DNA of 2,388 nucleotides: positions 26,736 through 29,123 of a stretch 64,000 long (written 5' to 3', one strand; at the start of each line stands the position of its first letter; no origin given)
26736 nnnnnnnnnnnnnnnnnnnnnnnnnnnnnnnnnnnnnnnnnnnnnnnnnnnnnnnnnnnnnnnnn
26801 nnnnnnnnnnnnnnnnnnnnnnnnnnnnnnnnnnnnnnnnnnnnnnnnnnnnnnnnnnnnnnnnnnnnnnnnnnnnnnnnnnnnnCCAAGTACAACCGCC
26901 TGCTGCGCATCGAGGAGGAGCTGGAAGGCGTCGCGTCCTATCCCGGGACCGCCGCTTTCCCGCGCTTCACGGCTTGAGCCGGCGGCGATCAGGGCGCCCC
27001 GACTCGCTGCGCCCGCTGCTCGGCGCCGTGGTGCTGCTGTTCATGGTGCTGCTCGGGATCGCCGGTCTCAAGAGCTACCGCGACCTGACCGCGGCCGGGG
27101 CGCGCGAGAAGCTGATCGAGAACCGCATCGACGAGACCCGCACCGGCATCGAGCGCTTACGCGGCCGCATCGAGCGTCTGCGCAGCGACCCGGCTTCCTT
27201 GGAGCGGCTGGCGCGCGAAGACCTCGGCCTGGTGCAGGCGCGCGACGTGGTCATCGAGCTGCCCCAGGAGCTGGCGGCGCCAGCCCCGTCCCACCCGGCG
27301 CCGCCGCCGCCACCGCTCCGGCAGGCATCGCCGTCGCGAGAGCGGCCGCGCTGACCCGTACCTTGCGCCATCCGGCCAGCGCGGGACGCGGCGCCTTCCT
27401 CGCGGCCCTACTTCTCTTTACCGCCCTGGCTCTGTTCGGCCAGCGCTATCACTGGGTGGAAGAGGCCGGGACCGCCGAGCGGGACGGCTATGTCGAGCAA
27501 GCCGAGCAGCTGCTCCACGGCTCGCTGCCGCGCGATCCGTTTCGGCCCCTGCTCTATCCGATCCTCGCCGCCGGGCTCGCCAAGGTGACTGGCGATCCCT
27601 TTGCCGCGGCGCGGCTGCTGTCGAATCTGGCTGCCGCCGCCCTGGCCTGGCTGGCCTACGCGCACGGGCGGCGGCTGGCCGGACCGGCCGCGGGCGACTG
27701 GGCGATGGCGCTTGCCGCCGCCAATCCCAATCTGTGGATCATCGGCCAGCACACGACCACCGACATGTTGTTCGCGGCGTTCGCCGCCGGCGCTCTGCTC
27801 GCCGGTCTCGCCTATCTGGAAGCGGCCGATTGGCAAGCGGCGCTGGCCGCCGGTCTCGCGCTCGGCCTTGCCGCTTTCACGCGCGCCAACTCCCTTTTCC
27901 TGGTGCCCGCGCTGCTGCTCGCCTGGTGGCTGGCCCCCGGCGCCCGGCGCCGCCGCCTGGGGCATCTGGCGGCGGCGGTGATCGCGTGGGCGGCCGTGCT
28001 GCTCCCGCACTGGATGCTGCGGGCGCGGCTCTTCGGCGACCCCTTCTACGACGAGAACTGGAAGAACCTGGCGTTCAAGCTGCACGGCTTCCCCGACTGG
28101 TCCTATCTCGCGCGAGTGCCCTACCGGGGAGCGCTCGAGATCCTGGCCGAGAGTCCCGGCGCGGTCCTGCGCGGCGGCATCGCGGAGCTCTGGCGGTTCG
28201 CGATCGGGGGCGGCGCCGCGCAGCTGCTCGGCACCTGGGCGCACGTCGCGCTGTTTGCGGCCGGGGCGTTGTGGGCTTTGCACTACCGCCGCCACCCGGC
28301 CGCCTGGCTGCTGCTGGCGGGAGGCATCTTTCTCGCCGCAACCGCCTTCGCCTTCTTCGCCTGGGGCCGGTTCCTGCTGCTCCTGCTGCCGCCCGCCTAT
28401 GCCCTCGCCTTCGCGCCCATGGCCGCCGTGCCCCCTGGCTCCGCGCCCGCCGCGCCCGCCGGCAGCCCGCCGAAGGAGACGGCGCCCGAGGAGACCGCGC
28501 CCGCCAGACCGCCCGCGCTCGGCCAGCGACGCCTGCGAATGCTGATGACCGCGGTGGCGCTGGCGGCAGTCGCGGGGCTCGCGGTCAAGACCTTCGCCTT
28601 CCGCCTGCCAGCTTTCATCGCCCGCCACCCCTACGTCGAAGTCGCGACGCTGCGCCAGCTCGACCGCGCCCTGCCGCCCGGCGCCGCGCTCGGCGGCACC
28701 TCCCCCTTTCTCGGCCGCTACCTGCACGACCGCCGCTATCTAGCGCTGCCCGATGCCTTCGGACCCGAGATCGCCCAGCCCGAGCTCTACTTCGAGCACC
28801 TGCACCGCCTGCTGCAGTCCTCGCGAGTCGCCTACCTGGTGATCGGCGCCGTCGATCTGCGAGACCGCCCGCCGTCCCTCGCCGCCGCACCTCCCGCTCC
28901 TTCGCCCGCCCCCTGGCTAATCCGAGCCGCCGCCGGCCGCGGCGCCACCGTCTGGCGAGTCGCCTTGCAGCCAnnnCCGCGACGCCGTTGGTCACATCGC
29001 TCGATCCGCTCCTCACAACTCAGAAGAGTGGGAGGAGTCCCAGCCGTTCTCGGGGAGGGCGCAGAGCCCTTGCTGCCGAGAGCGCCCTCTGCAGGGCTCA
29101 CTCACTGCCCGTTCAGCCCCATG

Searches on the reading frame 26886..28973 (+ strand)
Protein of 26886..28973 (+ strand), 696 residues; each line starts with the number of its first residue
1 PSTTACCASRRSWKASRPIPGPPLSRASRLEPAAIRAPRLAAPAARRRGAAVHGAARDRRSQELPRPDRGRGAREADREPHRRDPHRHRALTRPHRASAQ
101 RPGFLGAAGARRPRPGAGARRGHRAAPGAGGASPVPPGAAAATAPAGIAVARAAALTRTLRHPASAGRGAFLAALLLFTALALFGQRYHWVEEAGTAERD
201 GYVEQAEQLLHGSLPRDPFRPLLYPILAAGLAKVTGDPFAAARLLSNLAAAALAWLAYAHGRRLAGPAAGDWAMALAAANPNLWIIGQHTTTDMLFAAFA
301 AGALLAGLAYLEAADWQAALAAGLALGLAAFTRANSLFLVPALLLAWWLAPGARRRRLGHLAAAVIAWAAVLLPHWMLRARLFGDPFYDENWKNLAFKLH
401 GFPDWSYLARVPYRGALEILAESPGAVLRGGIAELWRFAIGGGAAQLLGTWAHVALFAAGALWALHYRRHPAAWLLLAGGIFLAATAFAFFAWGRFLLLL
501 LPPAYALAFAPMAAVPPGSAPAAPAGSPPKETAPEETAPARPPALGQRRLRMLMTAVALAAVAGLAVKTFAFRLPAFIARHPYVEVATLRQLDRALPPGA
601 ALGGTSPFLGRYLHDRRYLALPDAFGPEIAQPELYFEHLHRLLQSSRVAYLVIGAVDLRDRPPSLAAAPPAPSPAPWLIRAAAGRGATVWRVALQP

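Call 11: search_protein_families(library=pfam, proteins=[window:26886-28973:+], max_evalue=0.001)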
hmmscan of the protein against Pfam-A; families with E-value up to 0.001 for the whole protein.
window:26886-28973:+ (696 aa): 1 family
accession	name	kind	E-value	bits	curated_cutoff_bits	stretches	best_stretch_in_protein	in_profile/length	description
PF13231.12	PMT_2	-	8.9e-13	49.2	26.1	1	220-376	2-158/160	Dolichyl-phosphate-mannose-protein mannosyltransferase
